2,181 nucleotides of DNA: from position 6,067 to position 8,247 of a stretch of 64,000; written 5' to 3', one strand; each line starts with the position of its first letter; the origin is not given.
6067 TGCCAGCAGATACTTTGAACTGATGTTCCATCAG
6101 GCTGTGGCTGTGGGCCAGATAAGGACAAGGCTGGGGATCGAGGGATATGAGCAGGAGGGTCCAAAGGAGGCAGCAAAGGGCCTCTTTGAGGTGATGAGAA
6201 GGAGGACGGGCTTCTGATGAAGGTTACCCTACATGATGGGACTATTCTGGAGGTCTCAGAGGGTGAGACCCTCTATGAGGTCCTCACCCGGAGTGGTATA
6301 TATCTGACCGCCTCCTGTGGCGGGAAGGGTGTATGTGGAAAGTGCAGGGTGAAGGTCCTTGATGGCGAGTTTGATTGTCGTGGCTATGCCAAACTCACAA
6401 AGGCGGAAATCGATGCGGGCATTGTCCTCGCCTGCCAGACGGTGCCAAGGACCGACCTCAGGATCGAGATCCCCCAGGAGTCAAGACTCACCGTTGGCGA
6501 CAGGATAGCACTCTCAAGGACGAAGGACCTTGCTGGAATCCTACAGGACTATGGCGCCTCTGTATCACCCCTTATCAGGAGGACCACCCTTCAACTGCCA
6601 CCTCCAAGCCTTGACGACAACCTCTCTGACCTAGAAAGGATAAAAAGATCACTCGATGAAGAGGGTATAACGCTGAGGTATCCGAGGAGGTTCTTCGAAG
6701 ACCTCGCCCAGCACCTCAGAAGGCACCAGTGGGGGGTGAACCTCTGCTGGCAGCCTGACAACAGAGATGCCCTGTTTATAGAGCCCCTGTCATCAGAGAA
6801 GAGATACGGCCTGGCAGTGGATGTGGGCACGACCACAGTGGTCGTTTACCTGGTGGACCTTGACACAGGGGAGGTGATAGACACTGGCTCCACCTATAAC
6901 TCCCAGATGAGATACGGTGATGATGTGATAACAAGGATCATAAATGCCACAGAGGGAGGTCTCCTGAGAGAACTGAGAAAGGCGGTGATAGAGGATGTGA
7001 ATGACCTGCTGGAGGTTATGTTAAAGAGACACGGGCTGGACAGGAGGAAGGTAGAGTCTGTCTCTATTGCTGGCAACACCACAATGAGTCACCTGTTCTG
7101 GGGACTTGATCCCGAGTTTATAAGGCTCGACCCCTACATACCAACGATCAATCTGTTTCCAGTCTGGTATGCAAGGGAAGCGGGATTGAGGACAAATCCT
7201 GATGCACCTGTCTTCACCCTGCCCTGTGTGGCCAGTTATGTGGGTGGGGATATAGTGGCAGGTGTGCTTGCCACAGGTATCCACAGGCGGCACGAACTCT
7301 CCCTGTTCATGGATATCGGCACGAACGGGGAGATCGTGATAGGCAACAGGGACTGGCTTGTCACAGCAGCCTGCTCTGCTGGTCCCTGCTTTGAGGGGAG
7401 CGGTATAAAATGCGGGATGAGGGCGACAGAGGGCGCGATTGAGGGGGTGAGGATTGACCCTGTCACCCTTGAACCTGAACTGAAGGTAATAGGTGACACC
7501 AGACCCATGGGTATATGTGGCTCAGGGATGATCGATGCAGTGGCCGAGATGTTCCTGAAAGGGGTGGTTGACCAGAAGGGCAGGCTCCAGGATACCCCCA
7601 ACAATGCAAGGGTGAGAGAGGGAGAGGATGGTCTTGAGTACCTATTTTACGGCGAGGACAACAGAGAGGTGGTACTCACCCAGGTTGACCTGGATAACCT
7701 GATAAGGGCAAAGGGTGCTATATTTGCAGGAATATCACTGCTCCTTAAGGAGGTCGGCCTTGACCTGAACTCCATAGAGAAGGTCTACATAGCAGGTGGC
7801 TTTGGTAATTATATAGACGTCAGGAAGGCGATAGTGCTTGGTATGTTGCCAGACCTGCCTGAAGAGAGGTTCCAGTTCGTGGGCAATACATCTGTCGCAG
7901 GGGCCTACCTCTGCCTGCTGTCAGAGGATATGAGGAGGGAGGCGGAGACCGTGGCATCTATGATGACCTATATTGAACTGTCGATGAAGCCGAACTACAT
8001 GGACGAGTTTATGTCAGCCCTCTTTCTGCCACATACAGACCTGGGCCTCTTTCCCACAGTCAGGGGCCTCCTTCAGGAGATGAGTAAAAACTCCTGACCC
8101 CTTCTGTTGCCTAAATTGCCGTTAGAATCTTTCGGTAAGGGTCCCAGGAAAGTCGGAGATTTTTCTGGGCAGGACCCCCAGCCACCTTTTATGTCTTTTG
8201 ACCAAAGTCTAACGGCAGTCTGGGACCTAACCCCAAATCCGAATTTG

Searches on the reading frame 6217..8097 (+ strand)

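Call 52: search_protein_families(library=pfam, proteins=[window:6217-8097:+])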
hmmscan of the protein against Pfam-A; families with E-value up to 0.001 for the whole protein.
window:6217-8097:+ (626 aa): 4 families
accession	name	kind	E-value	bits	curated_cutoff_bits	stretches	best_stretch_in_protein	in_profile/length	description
PF14574.11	RACo_C_ter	-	1.4e-106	355.8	27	1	360-615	1-260/261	C-terminal domain of RACo the ASKHA domain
PF17651.6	Raco_middle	-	2.1e-59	200.3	26.8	1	197-357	1-162/163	RACo middle region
PF00111.32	Fer2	-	2.6e-13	50.2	21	1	8-77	7-76/77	2Fe-2S iron-sulfur cluster binding domain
PF17650.6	RACo_linker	-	2.7e-12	46.8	26.2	1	115-182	7-73/86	RACo linker region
